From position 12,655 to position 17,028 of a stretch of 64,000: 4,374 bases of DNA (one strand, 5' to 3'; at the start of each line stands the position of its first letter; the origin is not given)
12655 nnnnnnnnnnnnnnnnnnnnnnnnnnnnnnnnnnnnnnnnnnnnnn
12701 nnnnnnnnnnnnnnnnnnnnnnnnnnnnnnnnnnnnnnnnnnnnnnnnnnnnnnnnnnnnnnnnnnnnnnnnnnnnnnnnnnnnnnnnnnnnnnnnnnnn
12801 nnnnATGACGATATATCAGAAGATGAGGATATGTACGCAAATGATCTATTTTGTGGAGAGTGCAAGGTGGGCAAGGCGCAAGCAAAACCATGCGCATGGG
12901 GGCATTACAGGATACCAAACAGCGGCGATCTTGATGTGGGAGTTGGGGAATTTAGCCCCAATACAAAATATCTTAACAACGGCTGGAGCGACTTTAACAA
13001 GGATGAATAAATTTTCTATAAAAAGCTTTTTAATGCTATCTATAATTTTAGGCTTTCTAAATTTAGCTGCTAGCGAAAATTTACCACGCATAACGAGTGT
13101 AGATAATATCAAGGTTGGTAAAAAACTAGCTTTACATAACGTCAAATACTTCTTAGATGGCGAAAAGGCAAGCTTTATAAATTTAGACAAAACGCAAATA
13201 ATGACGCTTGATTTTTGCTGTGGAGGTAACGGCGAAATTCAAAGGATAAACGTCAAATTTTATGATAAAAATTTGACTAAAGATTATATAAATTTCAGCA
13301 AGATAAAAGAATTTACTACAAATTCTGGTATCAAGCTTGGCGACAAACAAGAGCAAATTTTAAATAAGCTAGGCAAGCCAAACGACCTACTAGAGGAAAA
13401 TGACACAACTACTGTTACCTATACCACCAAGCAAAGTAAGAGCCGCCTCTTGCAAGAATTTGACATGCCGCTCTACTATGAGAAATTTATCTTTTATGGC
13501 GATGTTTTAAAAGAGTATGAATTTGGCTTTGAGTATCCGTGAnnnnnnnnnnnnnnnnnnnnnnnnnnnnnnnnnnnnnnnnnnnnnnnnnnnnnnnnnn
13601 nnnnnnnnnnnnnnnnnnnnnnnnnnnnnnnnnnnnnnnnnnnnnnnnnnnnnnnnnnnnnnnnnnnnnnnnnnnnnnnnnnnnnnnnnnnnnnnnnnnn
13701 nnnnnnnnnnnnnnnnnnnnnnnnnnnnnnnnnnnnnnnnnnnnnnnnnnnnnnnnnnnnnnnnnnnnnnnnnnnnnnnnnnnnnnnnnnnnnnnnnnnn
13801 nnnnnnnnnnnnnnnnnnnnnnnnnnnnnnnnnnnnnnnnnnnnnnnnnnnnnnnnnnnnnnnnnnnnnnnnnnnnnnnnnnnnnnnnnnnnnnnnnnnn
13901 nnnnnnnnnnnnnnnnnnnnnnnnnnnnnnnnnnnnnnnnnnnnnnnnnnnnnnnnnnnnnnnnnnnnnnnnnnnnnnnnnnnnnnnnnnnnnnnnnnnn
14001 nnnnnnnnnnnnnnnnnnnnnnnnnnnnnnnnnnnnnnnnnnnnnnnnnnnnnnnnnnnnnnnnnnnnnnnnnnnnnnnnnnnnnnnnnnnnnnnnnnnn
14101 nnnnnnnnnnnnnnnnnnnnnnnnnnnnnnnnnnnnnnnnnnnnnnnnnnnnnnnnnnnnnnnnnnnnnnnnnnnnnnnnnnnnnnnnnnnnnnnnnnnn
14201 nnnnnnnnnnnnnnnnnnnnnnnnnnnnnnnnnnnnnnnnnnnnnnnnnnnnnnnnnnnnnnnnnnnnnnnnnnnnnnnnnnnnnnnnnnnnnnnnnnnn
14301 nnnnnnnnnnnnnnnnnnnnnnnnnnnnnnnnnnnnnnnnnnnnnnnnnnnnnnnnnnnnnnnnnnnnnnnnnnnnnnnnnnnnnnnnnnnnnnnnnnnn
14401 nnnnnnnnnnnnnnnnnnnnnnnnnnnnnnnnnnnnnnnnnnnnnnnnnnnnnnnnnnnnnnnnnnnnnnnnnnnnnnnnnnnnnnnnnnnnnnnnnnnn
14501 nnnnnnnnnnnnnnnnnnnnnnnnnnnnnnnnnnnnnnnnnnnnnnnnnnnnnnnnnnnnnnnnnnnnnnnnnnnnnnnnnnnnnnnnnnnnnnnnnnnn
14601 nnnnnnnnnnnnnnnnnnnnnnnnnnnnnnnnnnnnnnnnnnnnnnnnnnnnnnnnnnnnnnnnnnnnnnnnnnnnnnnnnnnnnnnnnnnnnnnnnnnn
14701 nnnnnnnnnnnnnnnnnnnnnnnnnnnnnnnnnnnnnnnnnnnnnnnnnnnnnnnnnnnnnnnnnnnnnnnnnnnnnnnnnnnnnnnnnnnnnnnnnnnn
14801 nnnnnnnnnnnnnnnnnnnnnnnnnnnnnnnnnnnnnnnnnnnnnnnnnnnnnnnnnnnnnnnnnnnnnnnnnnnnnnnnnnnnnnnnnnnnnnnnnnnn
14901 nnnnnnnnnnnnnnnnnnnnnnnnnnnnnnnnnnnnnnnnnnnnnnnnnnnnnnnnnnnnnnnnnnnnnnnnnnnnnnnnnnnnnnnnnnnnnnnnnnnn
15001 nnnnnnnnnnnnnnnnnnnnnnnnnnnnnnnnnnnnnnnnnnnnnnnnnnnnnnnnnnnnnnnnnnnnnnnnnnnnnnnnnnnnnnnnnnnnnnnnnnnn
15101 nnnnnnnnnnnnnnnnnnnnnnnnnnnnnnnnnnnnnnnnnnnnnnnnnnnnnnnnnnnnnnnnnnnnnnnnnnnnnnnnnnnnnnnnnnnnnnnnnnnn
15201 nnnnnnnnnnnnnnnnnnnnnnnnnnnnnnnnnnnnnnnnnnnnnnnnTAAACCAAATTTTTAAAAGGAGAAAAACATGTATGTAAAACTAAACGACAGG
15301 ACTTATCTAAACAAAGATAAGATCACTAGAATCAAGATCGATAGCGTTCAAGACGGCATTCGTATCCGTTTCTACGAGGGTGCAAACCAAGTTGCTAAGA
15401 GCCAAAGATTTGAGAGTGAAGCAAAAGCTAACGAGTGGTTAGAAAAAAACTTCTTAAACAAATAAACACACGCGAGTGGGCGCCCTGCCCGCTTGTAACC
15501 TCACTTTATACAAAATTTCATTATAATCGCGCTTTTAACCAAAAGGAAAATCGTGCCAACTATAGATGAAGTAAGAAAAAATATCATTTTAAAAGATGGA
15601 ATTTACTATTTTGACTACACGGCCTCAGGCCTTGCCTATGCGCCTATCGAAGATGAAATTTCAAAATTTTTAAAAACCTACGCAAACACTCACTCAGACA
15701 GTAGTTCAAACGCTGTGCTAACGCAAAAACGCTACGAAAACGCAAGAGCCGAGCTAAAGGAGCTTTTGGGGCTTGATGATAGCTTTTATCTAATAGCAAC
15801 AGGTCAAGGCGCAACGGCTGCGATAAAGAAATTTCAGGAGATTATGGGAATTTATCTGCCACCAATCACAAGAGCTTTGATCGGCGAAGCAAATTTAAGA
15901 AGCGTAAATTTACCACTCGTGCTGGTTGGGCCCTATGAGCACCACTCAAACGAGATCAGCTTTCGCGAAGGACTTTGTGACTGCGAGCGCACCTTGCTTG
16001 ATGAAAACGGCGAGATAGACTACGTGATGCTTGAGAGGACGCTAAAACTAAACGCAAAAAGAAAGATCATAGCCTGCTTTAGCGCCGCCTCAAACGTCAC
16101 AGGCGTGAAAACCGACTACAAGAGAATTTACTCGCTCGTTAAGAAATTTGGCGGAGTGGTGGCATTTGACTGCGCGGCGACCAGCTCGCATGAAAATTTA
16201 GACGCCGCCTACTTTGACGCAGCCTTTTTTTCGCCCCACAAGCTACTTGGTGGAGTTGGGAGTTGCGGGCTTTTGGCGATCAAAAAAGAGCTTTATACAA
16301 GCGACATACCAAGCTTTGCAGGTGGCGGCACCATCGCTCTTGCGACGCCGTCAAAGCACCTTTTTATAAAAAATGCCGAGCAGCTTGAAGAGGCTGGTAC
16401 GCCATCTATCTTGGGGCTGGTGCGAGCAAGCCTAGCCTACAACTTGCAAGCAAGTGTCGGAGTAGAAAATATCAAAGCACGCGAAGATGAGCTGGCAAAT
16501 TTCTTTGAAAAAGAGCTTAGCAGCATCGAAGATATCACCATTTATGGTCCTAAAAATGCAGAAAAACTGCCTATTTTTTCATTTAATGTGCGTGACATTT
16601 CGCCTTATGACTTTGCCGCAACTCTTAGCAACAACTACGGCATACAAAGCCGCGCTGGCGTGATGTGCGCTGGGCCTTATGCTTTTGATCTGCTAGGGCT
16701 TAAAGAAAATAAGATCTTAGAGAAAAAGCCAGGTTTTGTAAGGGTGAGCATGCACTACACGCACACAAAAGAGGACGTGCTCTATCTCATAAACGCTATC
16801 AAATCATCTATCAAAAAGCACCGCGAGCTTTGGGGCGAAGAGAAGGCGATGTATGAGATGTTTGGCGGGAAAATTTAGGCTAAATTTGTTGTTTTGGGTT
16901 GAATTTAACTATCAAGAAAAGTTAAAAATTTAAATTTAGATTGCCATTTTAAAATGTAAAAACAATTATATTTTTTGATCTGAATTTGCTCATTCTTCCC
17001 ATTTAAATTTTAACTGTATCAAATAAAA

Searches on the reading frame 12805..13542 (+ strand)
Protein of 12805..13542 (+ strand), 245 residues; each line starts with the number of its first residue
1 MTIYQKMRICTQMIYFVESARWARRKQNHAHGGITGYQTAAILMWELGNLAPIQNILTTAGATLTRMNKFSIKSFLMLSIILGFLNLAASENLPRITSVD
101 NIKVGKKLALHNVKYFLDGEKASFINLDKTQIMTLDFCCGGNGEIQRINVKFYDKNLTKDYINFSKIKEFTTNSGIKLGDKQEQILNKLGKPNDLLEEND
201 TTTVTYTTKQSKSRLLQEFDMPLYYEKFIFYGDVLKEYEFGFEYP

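Call 6: search_protein_families(library=pfam, proteins=[window:12805-13542:+], max_evalue=0.01)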
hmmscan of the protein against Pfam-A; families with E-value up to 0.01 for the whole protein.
window:12805-13542:+ (245 aa): 1 family
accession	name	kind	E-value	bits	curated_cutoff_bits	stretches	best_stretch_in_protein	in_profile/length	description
PF04405.19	ScdA_N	-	0.0076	16.3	32.5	0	133-146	22-35/56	Domain of Unknown function (DUF542)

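Call 8: search_protein_families(library=ncbifam, proteins=[window:12805-13542:+], max_evalue=0.01)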
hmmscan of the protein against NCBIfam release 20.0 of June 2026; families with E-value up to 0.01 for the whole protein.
window:12805-13542:+ (245 aa): 0 families

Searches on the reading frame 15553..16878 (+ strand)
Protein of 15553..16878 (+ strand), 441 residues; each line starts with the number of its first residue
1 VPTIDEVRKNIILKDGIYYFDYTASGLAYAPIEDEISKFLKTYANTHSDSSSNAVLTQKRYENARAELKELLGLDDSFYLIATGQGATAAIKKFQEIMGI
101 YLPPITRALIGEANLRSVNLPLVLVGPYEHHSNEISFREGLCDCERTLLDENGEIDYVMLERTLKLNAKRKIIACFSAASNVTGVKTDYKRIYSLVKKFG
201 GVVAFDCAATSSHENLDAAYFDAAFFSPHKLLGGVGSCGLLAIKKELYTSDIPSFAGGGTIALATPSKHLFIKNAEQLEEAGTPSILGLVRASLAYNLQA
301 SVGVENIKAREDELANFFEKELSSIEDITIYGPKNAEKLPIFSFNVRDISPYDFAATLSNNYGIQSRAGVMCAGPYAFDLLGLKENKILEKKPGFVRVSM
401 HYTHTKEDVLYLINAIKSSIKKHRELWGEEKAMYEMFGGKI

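Call 103: search_protein_families(library=pfam, proteins=[window:15553-16878:+], max_evalue=0.00001)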
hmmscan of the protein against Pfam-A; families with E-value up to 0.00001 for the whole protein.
window:15553-16878:+ (441 aa): 1 family
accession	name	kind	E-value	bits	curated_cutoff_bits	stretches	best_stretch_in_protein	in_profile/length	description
PF00266.25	Aminotran_5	-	6.4e-48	164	21.5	1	19-412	2-371/371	Aminotransferase class-V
